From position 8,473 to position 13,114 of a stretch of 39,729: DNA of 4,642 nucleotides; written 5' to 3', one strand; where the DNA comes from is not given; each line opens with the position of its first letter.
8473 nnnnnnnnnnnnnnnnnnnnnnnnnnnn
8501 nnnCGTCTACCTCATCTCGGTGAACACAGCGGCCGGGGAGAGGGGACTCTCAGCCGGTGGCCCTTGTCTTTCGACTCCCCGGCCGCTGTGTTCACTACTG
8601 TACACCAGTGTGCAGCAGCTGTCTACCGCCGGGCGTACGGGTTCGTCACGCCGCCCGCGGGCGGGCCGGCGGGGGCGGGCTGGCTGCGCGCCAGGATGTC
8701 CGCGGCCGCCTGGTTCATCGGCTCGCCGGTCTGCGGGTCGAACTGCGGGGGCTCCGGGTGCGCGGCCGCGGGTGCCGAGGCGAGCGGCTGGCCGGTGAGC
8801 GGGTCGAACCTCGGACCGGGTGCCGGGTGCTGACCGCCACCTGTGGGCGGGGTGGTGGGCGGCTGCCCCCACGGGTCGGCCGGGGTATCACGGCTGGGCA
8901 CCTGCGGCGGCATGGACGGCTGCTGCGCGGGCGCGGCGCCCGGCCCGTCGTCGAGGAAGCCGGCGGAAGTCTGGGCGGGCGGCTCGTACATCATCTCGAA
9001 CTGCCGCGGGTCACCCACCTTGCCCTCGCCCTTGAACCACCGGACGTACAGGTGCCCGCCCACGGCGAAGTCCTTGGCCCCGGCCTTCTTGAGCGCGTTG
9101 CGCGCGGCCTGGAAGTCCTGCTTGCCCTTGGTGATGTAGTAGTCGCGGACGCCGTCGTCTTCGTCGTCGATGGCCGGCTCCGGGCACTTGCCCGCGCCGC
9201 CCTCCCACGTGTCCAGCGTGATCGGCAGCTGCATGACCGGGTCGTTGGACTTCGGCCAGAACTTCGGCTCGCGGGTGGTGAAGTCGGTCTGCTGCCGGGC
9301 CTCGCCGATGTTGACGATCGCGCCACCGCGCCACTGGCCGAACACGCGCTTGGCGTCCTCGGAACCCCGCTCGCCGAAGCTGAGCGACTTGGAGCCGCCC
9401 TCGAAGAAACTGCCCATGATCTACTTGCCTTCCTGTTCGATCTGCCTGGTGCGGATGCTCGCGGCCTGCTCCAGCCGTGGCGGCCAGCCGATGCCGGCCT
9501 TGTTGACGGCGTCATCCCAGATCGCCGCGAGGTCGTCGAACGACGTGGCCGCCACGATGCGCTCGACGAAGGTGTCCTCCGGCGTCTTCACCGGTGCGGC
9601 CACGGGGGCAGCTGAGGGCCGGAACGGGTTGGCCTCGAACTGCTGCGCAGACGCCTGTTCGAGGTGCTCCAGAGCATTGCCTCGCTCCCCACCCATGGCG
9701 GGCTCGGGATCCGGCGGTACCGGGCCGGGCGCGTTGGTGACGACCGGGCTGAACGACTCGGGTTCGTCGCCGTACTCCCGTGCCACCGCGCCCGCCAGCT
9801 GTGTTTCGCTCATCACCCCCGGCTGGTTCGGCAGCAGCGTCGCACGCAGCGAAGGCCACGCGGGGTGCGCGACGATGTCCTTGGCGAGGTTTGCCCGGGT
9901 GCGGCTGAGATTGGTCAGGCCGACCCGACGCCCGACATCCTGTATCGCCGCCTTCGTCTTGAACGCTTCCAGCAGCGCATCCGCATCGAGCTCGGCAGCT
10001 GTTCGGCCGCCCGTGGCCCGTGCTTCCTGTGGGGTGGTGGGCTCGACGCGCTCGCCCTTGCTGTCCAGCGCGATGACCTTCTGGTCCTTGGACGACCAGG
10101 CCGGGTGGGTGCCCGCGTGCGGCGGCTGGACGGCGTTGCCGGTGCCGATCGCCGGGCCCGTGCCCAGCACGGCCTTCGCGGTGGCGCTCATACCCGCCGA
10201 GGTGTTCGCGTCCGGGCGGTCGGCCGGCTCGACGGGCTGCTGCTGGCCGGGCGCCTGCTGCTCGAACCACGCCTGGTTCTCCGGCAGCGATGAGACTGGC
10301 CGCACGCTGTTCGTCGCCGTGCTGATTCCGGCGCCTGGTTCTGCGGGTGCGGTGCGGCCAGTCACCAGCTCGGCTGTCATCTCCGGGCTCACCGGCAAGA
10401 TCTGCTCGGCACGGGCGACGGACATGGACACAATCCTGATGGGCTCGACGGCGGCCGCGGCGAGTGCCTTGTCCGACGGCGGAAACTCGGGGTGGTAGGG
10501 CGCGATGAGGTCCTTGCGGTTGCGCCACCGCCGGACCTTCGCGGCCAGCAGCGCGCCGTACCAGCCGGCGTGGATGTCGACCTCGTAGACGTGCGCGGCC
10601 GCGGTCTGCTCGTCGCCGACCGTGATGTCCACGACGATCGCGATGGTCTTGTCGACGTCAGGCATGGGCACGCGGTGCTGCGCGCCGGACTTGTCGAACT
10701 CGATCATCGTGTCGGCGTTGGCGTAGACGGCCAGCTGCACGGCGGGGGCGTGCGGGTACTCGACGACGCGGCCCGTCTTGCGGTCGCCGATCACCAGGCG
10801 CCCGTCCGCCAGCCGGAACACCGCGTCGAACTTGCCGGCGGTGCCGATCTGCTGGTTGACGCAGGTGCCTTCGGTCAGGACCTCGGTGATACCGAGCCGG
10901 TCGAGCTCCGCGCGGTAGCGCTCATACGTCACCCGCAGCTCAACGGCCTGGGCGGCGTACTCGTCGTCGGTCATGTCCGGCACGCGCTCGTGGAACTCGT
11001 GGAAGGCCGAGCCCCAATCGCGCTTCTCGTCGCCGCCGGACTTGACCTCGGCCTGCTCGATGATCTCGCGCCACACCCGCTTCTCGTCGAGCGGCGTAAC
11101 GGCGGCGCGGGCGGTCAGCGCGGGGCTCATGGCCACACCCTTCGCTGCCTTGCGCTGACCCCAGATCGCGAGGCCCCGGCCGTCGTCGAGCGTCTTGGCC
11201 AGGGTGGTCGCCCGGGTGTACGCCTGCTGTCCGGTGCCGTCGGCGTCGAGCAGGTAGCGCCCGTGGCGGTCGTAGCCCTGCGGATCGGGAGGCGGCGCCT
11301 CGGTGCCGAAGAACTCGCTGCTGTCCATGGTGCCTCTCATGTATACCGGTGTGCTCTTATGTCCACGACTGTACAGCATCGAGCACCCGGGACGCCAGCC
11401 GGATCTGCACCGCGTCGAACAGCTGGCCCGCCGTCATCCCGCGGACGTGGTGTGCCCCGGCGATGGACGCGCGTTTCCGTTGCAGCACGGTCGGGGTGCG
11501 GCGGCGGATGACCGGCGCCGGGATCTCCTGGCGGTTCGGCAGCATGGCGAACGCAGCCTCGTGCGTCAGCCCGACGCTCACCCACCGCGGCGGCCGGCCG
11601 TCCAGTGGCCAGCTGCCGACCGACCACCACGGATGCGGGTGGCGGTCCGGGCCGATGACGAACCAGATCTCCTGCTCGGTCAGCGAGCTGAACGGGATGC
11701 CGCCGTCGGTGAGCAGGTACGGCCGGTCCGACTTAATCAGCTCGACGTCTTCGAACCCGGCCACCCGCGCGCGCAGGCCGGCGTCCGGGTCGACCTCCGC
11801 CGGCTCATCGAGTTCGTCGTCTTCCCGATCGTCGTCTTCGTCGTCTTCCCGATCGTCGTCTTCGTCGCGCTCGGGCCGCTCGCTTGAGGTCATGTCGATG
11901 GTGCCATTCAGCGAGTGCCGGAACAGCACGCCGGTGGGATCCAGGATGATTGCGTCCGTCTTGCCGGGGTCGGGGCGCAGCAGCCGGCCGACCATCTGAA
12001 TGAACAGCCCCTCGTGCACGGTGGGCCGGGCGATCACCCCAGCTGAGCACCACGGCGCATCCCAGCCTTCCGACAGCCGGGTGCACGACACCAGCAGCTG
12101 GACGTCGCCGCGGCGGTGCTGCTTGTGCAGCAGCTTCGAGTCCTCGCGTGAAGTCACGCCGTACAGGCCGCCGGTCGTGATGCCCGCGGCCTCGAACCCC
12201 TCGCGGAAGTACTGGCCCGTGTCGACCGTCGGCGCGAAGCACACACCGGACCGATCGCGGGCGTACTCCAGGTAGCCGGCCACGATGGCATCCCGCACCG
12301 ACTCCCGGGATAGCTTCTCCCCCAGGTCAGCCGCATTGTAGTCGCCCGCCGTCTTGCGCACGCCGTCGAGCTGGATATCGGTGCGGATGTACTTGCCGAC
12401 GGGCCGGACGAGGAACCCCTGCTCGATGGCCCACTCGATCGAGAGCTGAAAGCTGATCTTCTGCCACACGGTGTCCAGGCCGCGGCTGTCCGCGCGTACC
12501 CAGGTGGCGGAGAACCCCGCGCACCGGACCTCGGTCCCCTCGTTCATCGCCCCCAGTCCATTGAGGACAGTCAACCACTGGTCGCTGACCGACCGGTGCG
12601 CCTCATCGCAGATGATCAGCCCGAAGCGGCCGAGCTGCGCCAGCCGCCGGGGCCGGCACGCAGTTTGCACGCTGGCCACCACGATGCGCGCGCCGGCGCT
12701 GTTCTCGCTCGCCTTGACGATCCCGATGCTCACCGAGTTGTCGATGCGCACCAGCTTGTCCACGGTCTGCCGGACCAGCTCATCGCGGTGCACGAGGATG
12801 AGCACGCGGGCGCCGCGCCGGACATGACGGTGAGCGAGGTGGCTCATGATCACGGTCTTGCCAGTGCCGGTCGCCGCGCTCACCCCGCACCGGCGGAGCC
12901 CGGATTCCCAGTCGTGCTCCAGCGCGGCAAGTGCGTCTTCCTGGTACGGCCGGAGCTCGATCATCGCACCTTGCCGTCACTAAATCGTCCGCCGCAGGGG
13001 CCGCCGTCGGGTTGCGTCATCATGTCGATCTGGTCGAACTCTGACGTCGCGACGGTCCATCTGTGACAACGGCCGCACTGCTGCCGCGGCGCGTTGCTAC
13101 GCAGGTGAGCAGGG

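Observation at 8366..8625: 45-aa membrane-protein gene with its SD and AUG complementary to its own 3' coding region, behind a 21-bp hairpin and its own promoter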

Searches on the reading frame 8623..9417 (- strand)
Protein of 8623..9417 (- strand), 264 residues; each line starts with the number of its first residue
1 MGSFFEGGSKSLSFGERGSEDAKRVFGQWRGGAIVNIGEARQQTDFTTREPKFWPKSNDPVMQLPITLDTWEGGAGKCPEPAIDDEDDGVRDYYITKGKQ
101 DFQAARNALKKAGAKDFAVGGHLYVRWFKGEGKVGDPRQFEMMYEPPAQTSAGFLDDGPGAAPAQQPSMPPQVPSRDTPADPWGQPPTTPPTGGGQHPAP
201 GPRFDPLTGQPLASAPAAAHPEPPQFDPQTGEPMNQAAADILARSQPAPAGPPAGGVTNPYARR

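Call 13: search_protein_families(library=pfam, proteins=[window:8623-9417:-], max_evalue=0.01)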
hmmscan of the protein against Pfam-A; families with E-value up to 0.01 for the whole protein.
window:8623-9417:- (264 aa): 0 families

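Call 14: search_protein_families(library=phrogs, proteins=[window:8623-9417:-], max_evalue=0.01)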
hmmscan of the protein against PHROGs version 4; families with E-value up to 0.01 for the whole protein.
window:8623-9417:- (264 aa): 1 family
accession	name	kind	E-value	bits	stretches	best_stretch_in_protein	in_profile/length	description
phrog_1911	-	unknown function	5.8e-23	82.9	1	2-189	9-155/199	-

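Call 15: search_dna_similar(query=window:8623-9417:-, collection=phages, mode=protein, max_rows=40)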
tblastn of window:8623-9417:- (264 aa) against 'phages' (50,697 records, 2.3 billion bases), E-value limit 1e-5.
Records with a match: 108; places in all: 108; records where one place covers at least 80% of the query: 0.
Best place of each record, by identity: <60% 108.
By first word of the organism name: Mycobacterium 100; Gordonia 7; Rhodococcus 1.
By host as written in the record: Mycobacterium smegmatis mc2 155 74; Mycobacterium smegmatis mc#155 12; Gordonia terrae 3612 6; - 5; Mycobacterium smegmatis mc2155 3; Mycolicibacterium smegmatis MC2 155 2; Mycobacterium smegmatic mc2 155 2; Mycolicibacterium smegmatis 1; and 3 more.
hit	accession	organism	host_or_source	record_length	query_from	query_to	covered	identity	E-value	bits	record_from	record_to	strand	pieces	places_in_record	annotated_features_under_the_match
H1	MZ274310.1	Mycobacterium phage Boilgate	Mycobacterium smegmatis mc2 155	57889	4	154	57%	35.5%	6e-7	56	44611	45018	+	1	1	62: hypothetical protein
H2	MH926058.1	Mycobacterium phage Reptar3000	Mycobacterium smegmatis mc2 155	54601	1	154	58%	34.2%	9e-7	56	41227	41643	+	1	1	66: hypothetical protein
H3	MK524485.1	Mycobacterium phage MissDaisy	Mycobacterium smegmatis mc#155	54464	1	154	58%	34.2%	9e-7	56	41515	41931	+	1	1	66: hypothetical protein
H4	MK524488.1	Mycobacterium phage Patt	Mycobacterium smegmatis mc#155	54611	1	154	58%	34.2%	9e-7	56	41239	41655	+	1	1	65: hypothetical protein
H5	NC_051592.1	Mycobacterium phage Patt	Mycobacterium smegmatis mc#155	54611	1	154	58%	34.2%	9e-7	56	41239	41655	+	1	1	65: hypothetical protein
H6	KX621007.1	Mycobacterium phage Taquito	Mycobacterium smegmatis mc2 155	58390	1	154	58%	33.5%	4e-6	54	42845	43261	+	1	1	hypothetical protein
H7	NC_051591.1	Mycobacterium phage Taquito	Mycobacterium smegmatis mc2 155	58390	1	154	58%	33.5%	4e-6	54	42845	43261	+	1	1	hypothetical protein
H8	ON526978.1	Mycobacterium phage Ruthiejr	Mycobacterium smegmatis mc#155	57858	1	154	58%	33.5%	5e-6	53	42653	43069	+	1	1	70: hypothetical protein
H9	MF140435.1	Mycobacterium phage Wintermute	Mycobacterium smegmatis mc2 155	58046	1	154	58%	33.5%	5e-6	53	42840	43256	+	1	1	69: hypothetical protein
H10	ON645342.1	Mycobacterium phage OmniCritical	Mycobacterium smegmatis mc2155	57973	1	154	58%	33.5%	5e-6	53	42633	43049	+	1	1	68: hypothetical protein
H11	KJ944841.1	Mycobacterium phage Cheetobro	Mycobacterium smegmatis mc2 155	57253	1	154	58%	33.5%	5e-6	53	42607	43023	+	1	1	69: hypothetical protein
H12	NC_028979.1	Mycobacterium phage Cheetobro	Mycobacterium smegmatis mc2 155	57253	1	154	58%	33.5%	5e-6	53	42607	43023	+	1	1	69: hypothetical protein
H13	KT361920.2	Mycobacterium phage Slarp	Mycobacterium smegmatis mc2 155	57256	1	154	58%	33.5%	5e-6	53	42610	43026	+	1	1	69: hypothetical protein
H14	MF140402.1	Mycobacterium phage Chancellor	Mycobacterium smegmatis mc2 155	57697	1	154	58%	33.5%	5e-6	53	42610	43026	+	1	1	69: hypothetical protein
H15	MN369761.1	Mycobacterium phage Malthus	Mycobacterium smegmatis mc2155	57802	1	154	58%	33.5%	5e-6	53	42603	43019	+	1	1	70: hypothetical protein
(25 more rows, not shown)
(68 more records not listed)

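Call 18: find_related_loci(query=window:8623-9417:-, collection=viral_contigs, flank=3000)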
Query window:8623-9417:- (264 aa) in viral_contigs; peptide patterns used: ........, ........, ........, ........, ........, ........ (x = any residue, [..] = any of these).
2 stretches matched a pattern; 1 encode a relative of the query (tblastn E <= 1e-3); 1 distinct loci.
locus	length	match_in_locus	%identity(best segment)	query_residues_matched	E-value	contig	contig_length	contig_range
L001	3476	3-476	61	80-261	1e-54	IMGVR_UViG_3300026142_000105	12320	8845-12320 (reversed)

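Call 80: search_protein_families(library=ncbifam, proteins=[window:8623-9417:-], max_evalue=0.1)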
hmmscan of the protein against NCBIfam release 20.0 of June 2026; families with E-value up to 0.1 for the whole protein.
window:8623-9417:- (264 aa): 0 families

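Call 81: search_protein_families(library=padloc, proteins=[window:8623-9417:-], max_evalue=0.1)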
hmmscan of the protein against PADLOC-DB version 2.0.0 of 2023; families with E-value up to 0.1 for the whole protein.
window:8623-9417:- (264 aa): 0 families

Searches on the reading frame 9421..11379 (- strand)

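Call 13: search_protein_families(library=pfam, proteins=[window:9421-11379:-], max_evalue=0.01)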
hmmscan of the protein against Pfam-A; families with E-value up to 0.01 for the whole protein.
window:9421-11379:- (652 aa): 0 families

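Call 14: search_protein_families(library=phrogs, proteins=[window:9421-11379:-], max_evalue=0.01)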
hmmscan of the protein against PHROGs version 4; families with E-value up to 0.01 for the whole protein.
window:9421-11379:- (652 aa): 3 families
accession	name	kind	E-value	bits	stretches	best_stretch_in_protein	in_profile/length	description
phrog_466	-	DNA, RNA and nucleotide metabolism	9e-51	174.5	1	11-299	90-392/446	exonuclease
phrog_298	-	DNA, RNA and nucleotide metabolism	1.4e-11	45.3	1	47-224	62-212/293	exonuclease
phrog_69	-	DNA, RNA and nucleotide metabolism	0.0017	18.4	1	120-239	173-261/501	exonuclease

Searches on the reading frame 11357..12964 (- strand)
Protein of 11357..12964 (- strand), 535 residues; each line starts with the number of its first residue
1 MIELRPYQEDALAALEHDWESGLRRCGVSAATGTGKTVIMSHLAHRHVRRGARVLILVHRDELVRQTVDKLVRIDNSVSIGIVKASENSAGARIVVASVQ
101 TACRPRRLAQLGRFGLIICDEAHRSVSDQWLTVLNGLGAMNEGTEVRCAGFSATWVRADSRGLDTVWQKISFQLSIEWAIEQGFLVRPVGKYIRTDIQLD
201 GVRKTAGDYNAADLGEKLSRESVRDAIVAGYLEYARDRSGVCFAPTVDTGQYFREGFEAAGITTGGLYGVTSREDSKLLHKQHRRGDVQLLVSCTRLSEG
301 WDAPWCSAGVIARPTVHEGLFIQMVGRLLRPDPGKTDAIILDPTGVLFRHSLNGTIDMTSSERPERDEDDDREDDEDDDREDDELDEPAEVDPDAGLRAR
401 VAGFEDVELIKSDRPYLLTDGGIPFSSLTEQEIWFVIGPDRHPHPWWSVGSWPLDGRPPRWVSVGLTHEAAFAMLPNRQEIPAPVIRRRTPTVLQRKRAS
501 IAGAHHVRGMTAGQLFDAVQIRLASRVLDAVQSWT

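Call 13: search_protein_families(library=pfam, proteins=[window:11357-12964:-], max_evalue=0.01)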
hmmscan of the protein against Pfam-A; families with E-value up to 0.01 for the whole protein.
window:11357-12964:- (535 aa): 10 families
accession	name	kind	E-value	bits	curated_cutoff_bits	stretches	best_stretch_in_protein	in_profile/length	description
PF04851.21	ResIII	-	7.8e-25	88.1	22.5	1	2-154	2-161/164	Type III restriction enzyme, res subunit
PF00270.35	DEAD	-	2.2e-13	50.8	26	1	6-156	2-161/167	DEAD/DEAH box helicase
PF00271.37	Helicase_C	-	2.3e-06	28.3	23.5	1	232-330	10-108/110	Helicase conserved C-terminal domain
PF25199.1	nSTAND_NTPase5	-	4.8e-05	23.7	34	1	13-74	30-93/145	Novel STAND NTPase 5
PF18766.7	SWI2_SNF2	-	5.3e-05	23.4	26.7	1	30-135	25-140/221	SWI2/SNF2 ATPase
PF09848.15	SLFN-g3_helicase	-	0.00011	22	24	1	30-127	8-93/354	Schlafen group 3, DNA/RNA helicase domain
PF01935.23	DUF87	-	0.0018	18.8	23.2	1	24-57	24-58/220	Helicase HerA, central domain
PF13401.12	AAA_22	-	0.0054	17.5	27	0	28-134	10-104/130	AAA domain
PF13604.12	AAA_30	-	0.0066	16.6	27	0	13-135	8-110/191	AAA domain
PF00448.28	SRP54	-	0.0084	16.2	22.7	0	32-129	10-99/196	SRP54-type protein, GTPase domain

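Call 14: search_protein_families(library=phrogs, proteins=[window:11357-12964:-], max_evalue=0.01)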
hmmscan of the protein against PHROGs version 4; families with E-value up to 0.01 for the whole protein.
window:11357-12964:- (535 aa): 8 families
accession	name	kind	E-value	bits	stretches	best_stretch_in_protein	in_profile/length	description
phrog_16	-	DNA, RNA and nucleotide metabolism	3.4e-82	278.1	1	1-365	270-620/986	DNA helicase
phrog_16694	-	unknown function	2.3e-12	46.7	1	3-125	274-412/1010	-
phrog_16259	-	DNA, RNA and nucleotide metabolism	3e-12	47.5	1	2-125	116-236/330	DNA helicase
phrog_62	-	DNA, RNA and nucleotide metabolism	6.3e-08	31.5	1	2-124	695-819/1881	DNA helicase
phrog_6819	-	DNA, RNA and nucleotide metabolism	0.0034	16.9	0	2-125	19-146/645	Holliday junction branch migration helicase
phrog_34481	-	unknown function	0.0044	17.9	0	27-71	54-98/132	-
phrog_2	-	head and packaging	0.0058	16.4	1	3-136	265-387/807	terminase large subunit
phrog_10430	-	unknown function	0.0098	15.8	0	18-102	327-410/536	-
